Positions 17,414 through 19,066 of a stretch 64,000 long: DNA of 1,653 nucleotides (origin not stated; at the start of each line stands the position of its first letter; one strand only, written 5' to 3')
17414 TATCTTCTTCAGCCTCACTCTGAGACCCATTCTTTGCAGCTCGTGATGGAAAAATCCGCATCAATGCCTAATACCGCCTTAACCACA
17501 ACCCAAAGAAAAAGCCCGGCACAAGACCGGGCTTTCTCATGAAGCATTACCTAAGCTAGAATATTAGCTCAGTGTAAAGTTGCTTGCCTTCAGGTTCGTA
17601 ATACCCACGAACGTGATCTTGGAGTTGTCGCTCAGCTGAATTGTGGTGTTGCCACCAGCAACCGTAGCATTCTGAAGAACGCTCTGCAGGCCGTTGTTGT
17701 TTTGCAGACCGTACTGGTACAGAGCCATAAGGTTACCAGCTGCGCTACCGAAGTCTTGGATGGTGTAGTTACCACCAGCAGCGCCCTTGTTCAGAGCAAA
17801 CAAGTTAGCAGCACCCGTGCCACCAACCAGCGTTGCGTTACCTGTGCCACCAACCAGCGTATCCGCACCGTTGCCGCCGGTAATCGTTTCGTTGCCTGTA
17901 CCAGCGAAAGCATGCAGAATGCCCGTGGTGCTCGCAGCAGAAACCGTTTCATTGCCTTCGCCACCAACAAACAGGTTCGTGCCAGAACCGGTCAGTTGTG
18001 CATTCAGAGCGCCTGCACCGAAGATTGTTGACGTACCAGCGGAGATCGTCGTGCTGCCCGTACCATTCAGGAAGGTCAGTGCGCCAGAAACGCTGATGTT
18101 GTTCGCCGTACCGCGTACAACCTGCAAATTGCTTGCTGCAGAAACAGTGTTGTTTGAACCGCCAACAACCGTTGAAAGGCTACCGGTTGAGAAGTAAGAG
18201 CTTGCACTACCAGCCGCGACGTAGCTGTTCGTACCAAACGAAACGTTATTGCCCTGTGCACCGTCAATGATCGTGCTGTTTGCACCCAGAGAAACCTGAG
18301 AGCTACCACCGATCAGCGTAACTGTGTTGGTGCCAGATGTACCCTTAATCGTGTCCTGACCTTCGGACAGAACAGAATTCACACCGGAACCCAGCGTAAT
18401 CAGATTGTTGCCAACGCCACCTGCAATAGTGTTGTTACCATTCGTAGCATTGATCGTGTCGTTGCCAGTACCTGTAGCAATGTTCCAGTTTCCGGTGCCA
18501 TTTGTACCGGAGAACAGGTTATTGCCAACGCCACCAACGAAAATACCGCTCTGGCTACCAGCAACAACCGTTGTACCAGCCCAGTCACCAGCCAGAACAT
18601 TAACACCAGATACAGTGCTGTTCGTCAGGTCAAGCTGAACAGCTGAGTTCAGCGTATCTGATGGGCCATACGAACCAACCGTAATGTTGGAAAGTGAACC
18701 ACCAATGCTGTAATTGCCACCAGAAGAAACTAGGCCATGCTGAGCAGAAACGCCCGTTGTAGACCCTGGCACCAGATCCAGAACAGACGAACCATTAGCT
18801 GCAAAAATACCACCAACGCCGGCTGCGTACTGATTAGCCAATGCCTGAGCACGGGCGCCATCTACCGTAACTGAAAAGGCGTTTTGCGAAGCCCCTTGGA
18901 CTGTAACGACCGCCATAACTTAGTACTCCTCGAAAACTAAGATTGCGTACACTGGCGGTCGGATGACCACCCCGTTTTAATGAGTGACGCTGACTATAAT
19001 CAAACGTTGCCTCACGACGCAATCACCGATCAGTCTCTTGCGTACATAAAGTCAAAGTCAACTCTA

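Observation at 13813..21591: Repeat protein bracketed by multidomain glycosyltransferases: candidate surface-protein glycosylation or S-layer-like module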

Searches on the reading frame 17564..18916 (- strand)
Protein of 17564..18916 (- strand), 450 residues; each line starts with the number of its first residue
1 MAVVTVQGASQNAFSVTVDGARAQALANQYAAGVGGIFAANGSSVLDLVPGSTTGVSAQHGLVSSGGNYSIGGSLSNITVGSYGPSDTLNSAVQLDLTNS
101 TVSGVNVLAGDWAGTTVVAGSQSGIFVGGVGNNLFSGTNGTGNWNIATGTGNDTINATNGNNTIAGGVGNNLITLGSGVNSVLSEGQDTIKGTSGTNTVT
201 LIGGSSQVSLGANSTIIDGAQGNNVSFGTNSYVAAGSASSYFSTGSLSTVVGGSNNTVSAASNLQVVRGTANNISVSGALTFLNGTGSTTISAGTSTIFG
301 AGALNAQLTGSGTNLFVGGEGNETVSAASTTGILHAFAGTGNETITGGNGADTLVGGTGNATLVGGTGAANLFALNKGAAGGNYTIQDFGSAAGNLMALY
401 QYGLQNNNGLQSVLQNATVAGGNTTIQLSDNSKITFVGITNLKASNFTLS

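Call 5: search_protein_families(library=pfam, proteins=[window:17564-18916:-], max_evalue=0.01)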
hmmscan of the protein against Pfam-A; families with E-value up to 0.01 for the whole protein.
window:17564-18916:- (450 aa): 1 family
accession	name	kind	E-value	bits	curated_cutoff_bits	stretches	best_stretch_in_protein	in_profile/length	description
PF00353.25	HemolysinCabind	-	4.9e-10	39.6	23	2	149-180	3-34/36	RTX calcium-binding nonapeptide repeat (4 copies)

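Call 8: find_homologous_proteins(query=window:17564-18916:-)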
Query window:17564-18916:- (450 aa): 377 proteins with E <= 0.001 among 8000 candidates; the best 120 are listed.
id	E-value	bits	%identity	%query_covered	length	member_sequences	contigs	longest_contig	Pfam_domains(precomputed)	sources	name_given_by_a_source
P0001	7.9e-207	706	82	100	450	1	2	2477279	PF00353.26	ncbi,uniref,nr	ncbi:hypothetical protein AA106555_0667 [Neokomagataea thailandica NBRC 106555]|uniref:Calcium-bindi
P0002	3.5e-156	539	66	100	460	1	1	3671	PF00353.26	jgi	-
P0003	1.8e-155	536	64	100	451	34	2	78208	PF00353.26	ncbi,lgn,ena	-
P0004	4.7e-155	535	65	100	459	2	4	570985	PF00353.26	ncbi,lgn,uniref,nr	ncbi:beta strand repeat-containing protein [Gluconobacter roseus]|uniref:Calcium-binding protein n=1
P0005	1.2e-154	534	65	100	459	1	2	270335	PF00353.26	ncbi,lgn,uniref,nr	ncbi:beta strand repeat-containing protein [Gluconobacter oxydans]|uniref:beta strand repeat-contain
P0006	5.0e-153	528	64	100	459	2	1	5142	PF00353.26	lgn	-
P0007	6.3e-151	521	65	100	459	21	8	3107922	PF00353.26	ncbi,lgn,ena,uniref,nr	ncbi:beta strand repeat-containing protein [Gluconobacter albidus]|uniref:Calcium-binding protein n=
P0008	9.2e-145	501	62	100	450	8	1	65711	PF00353.26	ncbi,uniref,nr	ncbi:hypothetical protein AD940_04990 [Gluconobacter thailandicus]|uniref:beta strand repeat-contain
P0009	1.8e-141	490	61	100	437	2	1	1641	PF00353.26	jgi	-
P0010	4.1e-139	483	61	100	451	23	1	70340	PF00353.26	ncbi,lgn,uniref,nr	ncbi:calcium-binding protein [Gluconobacter japonicus]|uniref:beta strand repeat-containing protein 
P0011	5.4e-134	466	60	100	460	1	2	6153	PF00353.26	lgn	-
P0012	2.3e-131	457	56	100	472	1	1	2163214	PF00353.26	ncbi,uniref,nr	ncbi:calcium-binding protein [Swingsia samuiensis]|uniref:Calcium-binding protein n=1 Tax=Swingsia s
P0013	3.7e-113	397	55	100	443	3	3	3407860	-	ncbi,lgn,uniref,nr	ncbi:hypothetical protein AA101099_0334 [Neoasaia chiangmaiensis NBRC 101099]|uniref:Uncharacterized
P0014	3.1e-112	394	54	100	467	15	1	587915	PF00353.26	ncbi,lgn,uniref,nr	ncbi:calcium-binding protein [Gluconobacter wancherniae]|uniref:beta strand repeat-containing protei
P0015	4.5e-112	393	54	100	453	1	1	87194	PF00353.26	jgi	-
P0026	5.3e-88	314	49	100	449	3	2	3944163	PF00353.26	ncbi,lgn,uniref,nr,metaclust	ncbi:beta strand repeat-containing protein [Gluconacetobacter diazotrophicus]|uniref:Putative Hemoly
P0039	5.4e-83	298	45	100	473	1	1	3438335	-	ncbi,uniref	ncbi:calcium-binding protein [Asaia sp. BMEF1]|uniref:beta strand repeat-containing protein n=1 Tax=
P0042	2.3e-82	296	46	100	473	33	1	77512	PF00353.26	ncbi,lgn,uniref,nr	ncbi:beta strand repeat-containing protein [Acetobacter persici]|uniref:beta strand repeat-containin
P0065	4.0e-72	262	43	100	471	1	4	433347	PF00353.26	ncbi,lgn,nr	ncbi:membrane protein [Acetobacter aceti 1023]|nr:membrane protein [Acetobacter aceti 1023]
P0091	5.8e-45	172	36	99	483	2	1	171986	PF00353.26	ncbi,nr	ncbi:hypothetical protein [Gluconacetobacter entanii]|nr:hypothetical protein [Gluconacetobacter ent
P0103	2.5e-33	134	39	67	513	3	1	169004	-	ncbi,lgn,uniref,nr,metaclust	ncbi:calcium-binding protein [Commensalibacter papalotli (ex Servin-Garciduenas et al. 2014)]|uniref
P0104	2.5e-33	134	36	68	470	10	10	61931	PF00353.26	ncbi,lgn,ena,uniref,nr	ncbi:outer membrane protein [Komagataeibacter europaeus NBRC 3261]|uniref:Outer membrane protein n=1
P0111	2.3e-24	105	37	72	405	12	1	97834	PF00353.26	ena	-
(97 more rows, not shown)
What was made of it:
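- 17564..18916 (-): RTX450: 450-aa, charge-poor RTX-like beta-roll protein with no N-terminal signal peptide. The family extends across Acetobacteraceae (call 8).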

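Call 11: search_protein_families(library=ncbifam, proteins=[window:17564-18916:-], max_evalue=0.01)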
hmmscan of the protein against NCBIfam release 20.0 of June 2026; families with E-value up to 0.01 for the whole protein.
window:17564-18916:- (450 aa): 6 families
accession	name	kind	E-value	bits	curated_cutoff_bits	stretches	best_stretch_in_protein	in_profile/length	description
NF033943.0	RTX_toxin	subfamily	9.5e-11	40.6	1000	2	287-396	713-820/930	RTX family hemolysin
NF046115.1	Ca_rpt_SMc04171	equivalog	1.4e-07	31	625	1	91-403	227-521/574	SMc04171 family calcium-binding repeat protein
NF050046.1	PueAB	exception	6.8e-07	28.1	670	1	184-443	375-609/616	polyurethane esterase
NF033203.1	entero_EhxA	exception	7.2e-06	24.4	2000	1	290-392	749-848/997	enterohemolysin EhxA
NF052454.1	BtaGlycanEglC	equivalog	2.3e-05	23.5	700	1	327-450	93-211/459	endo-1,3-1,4-beta-glycanase EglC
NF053766.1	ZapA_metallo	exception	0.0005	19.2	940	1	128-206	316-394/483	ZapA family metalloprotease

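Call 13: find_related_loci(query=A2, collection=genome_contigs, flank=10000)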
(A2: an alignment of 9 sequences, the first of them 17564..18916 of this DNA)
Query A2 (450 aa) in genome_contigs; peptide patterns used: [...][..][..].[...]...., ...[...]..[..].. (x = any residue, [..] = any of these).
107 stretches matched a pattern; 54 encode a relative of the query (tblastn E <= 1e-3); 54 distinct loci.
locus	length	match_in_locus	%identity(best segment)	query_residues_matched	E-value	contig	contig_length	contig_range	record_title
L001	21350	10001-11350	90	1-450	0e+0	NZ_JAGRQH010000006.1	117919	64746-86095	Neokomagataea anthophila strain TBRC 2177 NODE_6_length_117919_cov_539.696396, whole genome shotgun sequence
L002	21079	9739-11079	85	1-450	0e+0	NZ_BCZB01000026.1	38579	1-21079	Neokomagataea thailandica NBRC 106555, whole genome shotgun sequence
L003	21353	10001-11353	64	1-450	2e-170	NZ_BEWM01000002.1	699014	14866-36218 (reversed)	Gluconobacter cerinus strain NBRC 3267 GCE01_CON0002_0001, whole genome shotgun sequence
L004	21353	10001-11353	63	1-450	7e-170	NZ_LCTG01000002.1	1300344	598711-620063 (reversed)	Gluconobacter oxydans strain NL71 Scaffold1_2, whole genome shotgun sequence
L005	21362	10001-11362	65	3-448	2e-167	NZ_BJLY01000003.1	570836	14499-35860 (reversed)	Gluconobacter roseus NBRC 3990 sequence03, whole genome shotgun sequence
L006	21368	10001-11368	64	1-448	4e-166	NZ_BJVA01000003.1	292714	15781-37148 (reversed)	Gluconobacter kanchanaburiensis NBRC 103587 sequence03, whole genome shotgun sequence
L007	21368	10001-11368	65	3-450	1e-164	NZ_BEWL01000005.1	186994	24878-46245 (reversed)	Gluconobacter albidus strain NBRC 3250 GAL01_CON0005_0001, whole genome shotgun sequence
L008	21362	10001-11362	64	3-448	6e-164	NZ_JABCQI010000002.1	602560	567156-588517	Gluconobacter cadivus strain LMG 1744 contig00002, whole genome shotgun sequence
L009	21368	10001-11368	64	3-450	1e-162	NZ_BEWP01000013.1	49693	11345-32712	Gluconobacter kondonii strain NBRC 3266 GKO01_CON0013_0001, whole genome shotgun sequence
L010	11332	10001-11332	64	3-438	3e-161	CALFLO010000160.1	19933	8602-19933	MAG TPA_asm: uncultured Gluconobacter sp. isolate ERR4757843_bin.35_CONCOCT_v1.1_MAG genome assembly, contig: ERZ1760297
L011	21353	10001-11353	64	1-450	1e-160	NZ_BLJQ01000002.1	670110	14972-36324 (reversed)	Gluconobacter sp. Gdi sequence002, whole genome shotgun sequence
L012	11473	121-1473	63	1-450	2e-160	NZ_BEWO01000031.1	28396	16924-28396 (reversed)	Gluconobacter japonicus strain NBRC 3271 GJA01_CON0029_0001, whole genome shotgun sequence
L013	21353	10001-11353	63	1-450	8e-159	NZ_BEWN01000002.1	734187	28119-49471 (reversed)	Gluconobacter frateurii strain NBRC 3264 GFR01_CON0002_0001, whole genome shotgun sequence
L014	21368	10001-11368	65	3-450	4e-158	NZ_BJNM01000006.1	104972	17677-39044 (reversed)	Gluconobacter oxydans strain NBRC 14819 sequence006, whole genome shotgun sequence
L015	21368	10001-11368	65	3-450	4e-158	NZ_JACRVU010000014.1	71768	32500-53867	Gluconobacter sp. P1C6_b scaffold14.1, whole genome shotgun sequence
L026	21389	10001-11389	54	1-449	4e-123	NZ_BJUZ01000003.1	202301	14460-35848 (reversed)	Gluconobacter wancherniae NBRC 103581 sequence3, whole genome shotgun sequence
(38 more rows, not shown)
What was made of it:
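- Tried and rejected: It succeeded with a closer set (call 13).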

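Call 26: find_encoding_contigs(protein=P0026, flank=10000, max_places=1)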
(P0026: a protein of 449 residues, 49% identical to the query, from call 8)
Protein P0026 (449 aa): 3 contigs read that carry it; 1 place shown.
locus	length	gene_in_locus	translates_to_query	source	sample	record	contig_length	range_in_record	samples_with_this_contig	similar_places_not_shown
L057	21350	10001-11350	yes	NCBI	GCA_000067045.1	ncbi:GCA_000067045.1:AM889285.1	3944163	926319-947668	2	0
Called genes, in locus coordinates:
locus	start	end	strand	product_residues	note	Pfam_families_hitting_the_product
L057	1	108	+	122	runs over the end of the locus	PF05071:NDUFA12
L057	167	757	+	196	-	PF02470:MlaD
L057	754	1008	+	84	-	-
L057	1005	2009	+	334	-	PF09923:DUF2155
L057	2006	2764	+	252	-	PF02358:Trehalose_PPase, PF08282:Hydrolase_3 (faint)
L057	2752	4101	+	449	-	PF00982:Glyco_transf_20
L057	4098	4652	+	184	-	PF02600:DsbB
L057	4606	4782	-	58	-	PF07043:DUF1328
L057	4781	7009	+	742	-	PF00795:CN_hydrolase, PF02540:NAD_synthase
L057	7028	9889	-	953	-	PF13524:Glyco_trans_1_2 (weak), PF13692:Glyco_trans_1_4, PF00535:Glycos_transf_2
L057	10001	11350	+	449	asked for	PF00353:HemolysinCabind (weak)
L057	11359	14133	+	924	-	PF13692:Glyco_trans_1_4, PF00534:Glycos_transf_1 (weak), PF13524:Glyco_trans_1_2, PF13439:Glyco_transf_4, PF13579:Glyco_trans_4_4, PF00534:Glycos_transf_1, PF13692:Glyco_trans_1_4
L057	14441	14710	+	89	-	PF00216:Bac_DNA_binding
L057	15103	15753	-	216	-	-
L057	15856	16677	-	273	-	PF03807:F420_oxidored (faint), PF14748:P5CR_dimer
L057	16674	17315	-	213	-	PF10722:YbjN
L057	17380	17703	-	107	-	PF04380:BMFP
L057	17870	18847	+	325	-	PF01370:Epimerase, PF04321:RmlD_sub_bind, PF16363:GDP_Man_Dehyd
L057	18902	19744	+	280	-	PF01790:LGT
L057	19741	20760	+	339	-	PF02636:Methyltransf_28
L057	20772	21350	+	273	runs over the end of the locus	PF02578:Cu-oxidase_4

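Call 27: find_encoding_contigs(protein=P0007, flank=10000, max_places=1)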
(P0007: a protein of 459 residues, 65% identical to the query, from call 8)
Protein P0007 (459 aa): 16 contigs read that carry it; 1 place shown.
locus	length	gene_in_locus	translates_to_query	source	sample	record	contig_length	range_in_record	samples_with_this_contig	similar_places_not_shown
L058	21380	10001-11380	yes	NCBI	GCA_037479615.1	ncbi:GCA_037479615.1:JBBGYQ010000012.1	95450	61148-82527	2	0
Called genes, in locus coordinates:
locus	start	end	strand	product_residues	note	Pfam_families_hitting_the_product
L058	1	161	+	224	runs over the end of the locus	PF09923:DUF2155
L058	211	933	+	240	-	PF02358:Trehalose_PPase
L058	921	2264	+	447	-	PF00982:Glyco_transf_20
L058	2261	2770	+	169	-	PF02600:DsbB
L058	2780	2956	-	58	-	PF07043:DUF1328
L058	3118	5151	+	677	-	PF00795:CN_hydrolase, PF02540:NAD_synthase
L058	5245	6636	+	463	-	PF00171:Aldedh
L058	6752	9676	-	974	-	PF13524:Glyco_trans_1_2 (weak), PF13692:Glyco_trans_1_4, PF00534:Glycos_transf_1 (faint), PF00535:Glycos_transf_2, PF10111:Glyco_tranf_2_2 (weak), PF13641:Glyco_tranf_2_3 (weak)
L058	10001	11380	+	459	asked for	PF00353:HemolysinCabind (weak)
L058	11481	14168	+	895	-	PF13524:Glyco_trans_1_2, PF13692:Glyco_trans_1_4 (weak), PF13439:Glyco_transf_4, PF13579:Glyco_trans_4_4, PF00534:Glycos_transf_1, PF13692:Glyco_trans_1_4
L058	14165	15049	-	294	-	PF05045:RgpF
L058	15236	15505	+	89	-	PF00216:Bac_DNA_binding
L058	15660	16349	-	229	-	-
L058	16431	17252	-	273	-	PF14748:P5CR_dimer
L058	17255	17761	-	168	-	PF10722:YbjN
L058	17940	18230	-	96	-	PF04380:BMFP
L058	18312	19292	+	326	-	PF01073:3Beta_HSD (faint), PF01370:Epimerase, PF04321:RmlD_sub_bind (weak), PF16363:GDP_Man_Dehyd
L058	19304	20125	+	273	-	PF01790:LGT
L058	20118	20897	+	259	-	PF02578:Cu-oxidase_4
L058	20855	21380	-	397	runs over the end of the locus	PF01757:Acyl_transf_3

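Call 31: predict_structure(alignment_id=A3)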
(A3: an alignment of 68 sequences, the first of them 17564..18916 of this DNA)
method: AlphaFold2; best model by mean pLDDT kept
length: 450 residues; sequences in the alignment: 68
mean_pLDDT: 94.6   pTM: 0.90
mean pLDDT of the five models: 94.6, 94.5, 93.7, 92.9, 92.6
residues with pLDDT >= 90: 386; 70-90: 60; 50-70: 4; < 50: 0
segments of 3 or more residues with pLDDT < 50: none
pLDDT, mean of each block of 10 residues (from residue 1): 84 86 89 82 82 80 96 92 86 95 95 96 96 96 97 98 97 98 98 98 97 98 98 98 96 98 97 98 98 98 97 96 96 96 96 97 92 96 96 95 94 97 97 98 96
secondary structure, 60 per line:
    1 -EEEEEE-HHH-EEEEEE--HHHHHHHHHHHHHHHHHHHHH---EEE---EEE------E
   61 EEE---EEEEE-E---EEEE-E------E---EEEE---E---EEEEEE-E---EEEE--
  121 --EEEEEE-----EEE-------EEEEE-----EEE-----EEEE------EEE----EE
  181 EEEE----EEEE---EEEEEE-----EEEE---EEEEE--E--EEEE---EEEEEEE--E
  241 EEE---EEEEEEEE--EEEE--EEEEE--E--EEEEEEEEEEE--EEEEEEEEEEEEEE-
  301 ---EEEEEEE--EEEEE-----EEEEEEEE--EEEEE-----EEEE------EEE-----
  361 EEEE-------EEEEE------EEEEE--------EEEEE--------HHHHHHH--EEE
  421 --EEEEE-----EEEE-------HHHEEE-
elements in order: E2-7 E13-18 H21-41 E45-47 E51-53 E60-63 E67-71 E77-80 E93-96 E104-109 E115-118 E123-128 E134-136 E144-148 E154-156 E162-165 E172-174 E179-184 E189-192 E196-201 E207-210 E214-218 E224-227 E231-237 E240-243 E247-254 E257-260 E263-267 E273-283 E286-299 E304-310 E313-317 E323-330 E333-337 E343-346 E353-355 E361-364 E372-376 E383-387 E396-400 H409-415 E418-420 E423-427 E433-436 E447-449
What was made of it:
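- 17564..18916 (-): AlphaFold2 model: pLDDT 94.6, pTM 0.90, a continuous beta-roll (call 31).
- On RTX / type I secretion substrate: The AlphaFold2 model has pLDDT 94.6 and pTM 0.90, with regular short strands throughout (call 31).
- The beta-roll model has pLDDT 94.6 (call 31).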

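Call 33: fold_search(model_id=the predicted structure, library=pdb)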
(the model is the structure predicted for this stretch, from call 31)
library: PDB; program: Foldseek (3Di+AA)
matches with E <= 10: 198; with E <= 0.001: 0
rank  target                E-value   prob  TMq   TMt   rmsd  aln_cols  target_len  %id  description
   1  7usl_C                2.8e-02  0.72  0.23  0.16  16.6       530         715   14  Integrin alphaM/beta2 ectodomain in complex with adenylate cyclase toxin RTX751 and M1F5 Fab (released 2022-08-17)
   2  7rah_E                3.1e-02  0.89  0.25  0.30  14.1       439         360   15  Adenylate cyclase toxin RTX domain fragment bound to M1H5 Fab and M2B10 Fab (released 2021-09-15)
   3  2z8x                  5.8e-02  0.96  0.21  0.16  15.5       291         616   15  Crystal structure of extracellular lipase from Pseudomonas sp. MIS38 (released 2007-10-30)
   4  2zj7                  6.7e-02  0.97  0.21  0.15  14.3       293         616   15  Crystal structure of D157A mutant of Pseudomonas sp. MIS38 lipase (released 2008-12-02)
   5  3p4g_C                7.1e-02  0.21  0.17  0.22  13.5       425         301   15  X-ray crystal structure of a hyperactive, Ca2+-dependent, beta-helical antifreeze protein from an Antarctic bacterium (released 2011-04-27)
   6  3p4g_A                8.6e-02  0.14  0.13  0.18  16.1       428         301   14  X-ray crystal structure of a hyperactive, Ca2+-dependent, beta-helical antifreeze protein from an Antarctic bacterium (released 2011-04-27)
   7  2z8z                  1.5e-01  0.95  0.23  0.17  14.7       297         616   15  Crystal structure of a platinum-bound S445C mutant of Pseudomonas sp. MIS38 lipase (released 2007-10-30)
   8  2zj6                  2.0e-01  0.54  0.14  0.10  16.5       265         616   15  Crystal structure of D337A mutant of Pseudomonas sp. MIS38 lipase (released 2008-12-02)
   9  3p4g_B                2.0e-01  0.14  0.18  0.22  13.6       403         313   17  X-ray crystal structure of a hyperactive, Ca2+-dependent, beta-helical antifreeze protein from an Antarctic bacterium (released 2011-04-27)
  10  3a6z_A                2.3e-01  0.28  0.14  0.11  17.2       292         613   15  Crystal structure of Pseudomonas sp. MIS38 lipase (PML) in the open conformation following dialysis against Ca-free bu (released 2010-05-26)
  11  2zvd_A                2.7e-01  0.89  0.23  0.17  14.3       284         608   16  Crystal structure of Pseudomonas sp. MIS38 lipase in an open conformation (released 2009-11-10)
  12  2qua                  4.2e-01  0.80  0.19  0.14  12.3       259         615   17  Crystal structure of LipA from Serratia marcescens (released 2007-08-28)
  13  9p0c_A                4.7e-01  0.99  0.23  0.55   5.0       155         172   17  Crystal structure of Ca2+-bound RTX domain block V of adenylate cyclase toxin from Bordetella pertussis (released 2026-01-07)
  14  7o9q_B                4.9e-01  0.04  0.12  0.15  21.2       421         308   14  Crystal structure of the Awp1 (adhesin-like wall protein 1) A-domain from Candida glabrata (released 2021-12-15)
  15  7koh_B                6.2e-01  0.09  0.20  0.18  15.5       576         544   11  Crystal structure of antigen 43 from Escherichia coli EDL933 (released 2022-03-09)
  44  6z7p_A                2.0e+00  0.04  0.19  0.11  21.0       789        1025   12  Composite model of the Caulobacter crescentus S-layer bound to the O-antigen of lipopolysaccharide (released 2020-07-15)
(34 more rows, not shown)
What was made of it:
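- On RsaA-type S-layer: 6z7p matches at Foldseek E = 2.0, TM 0.19 (call 33).
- Beta-helical proteins often bind polysaccharides; there are weak Foldseek matches to alginate epimerase R-modules (call 33).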

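Call 34: search_solved_structures(query=A3, max_evalue=0.01)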
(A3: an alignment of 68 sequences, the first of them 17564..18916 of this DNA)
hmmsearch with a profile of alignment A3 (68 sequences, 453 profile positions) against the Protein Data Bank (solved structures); distinct sequences matched with E-value up to 0.01: 33.
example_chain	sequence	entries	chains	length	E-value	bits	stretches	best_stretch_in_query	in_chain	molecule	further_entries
7usl_C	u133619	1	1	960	1.1e-23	87.3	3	214-378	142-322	Bifunctional hemolysin-adenylate cyclase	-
7rah_E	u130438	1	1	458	2e-14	56.8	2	303-380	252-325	Bifunctional adenylate cyclase toxin/hemolysin CyaA,Bifunctional adenylate cyclase toxin/h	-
2zj6_A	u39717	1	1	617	3.1e-10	43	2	304-443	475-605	Lipase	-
2z8x_A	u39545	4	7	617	3.2e-10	43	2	304-443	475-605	Lipase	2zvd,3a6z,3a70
2zj7_A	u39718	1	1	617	3.2e-10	42.9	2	304-443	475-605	Lipase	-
2z8z_A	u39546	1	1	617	4.9e-10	42.3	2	304-443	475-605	Lipase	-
1af0_A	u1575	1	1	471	2.5e-07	33.4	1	334-442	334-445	SERRATIA PROTEASE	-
4i35_A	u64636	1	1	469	5.2e-07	32.4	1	334-442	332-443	Serralysin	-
5d7w_A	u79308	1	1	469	5.2e-07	32.4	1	334-442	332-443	Serralysin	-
1smp_A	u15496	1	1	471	5.2e-07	32.4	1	334-442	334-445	SERRATIA METALLO PROTEINASE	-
2ml1_A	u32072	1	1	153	5.6e-06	28.9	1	322-380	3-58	Poly(beta-D-mannuronate) C5 epimerase 6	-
1k7g_A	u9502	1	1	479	5.7e-05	25.6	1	335-438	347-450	secreted protease C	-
1k7i_A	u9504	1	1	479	5.7e-05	25.6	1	335-438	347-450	secreted protease C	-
1k7q_A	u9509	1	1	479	5.7e-05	25.6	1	335-438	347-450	SECRETED PROTEASE C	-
3hb2_P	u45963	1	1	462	5.7e-05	25.6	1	335-438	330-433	Secreted protease C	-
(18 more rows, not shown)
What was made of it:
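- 17564..18916 (-): A PDB profile search hits the CyaA RTX domain at 1e-23 (call 34).
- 17588..18007 (-): RTX450 aa 304-443: region homologous to the C-terminal RTX and capping region of type I secretion substrates. Profile matches to Pseudomonas MIS38 lipase 475-605 (3e-10), serralysin 334-445 (2.5e-7) and PrtC (call 34).
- On RTX / type I secretion substrate: A profile search matches CyaA RTX at 1e-23 (call 34). Residues 304-443 are homologous to the C-terminal regions of MIS38 lipase, serralysin and PrtC (call 34).
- A profile search gives homology to CyaA RTX and to the C-terminal regions of the type I substrates lipase, serralysin and PrtC (call 34).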
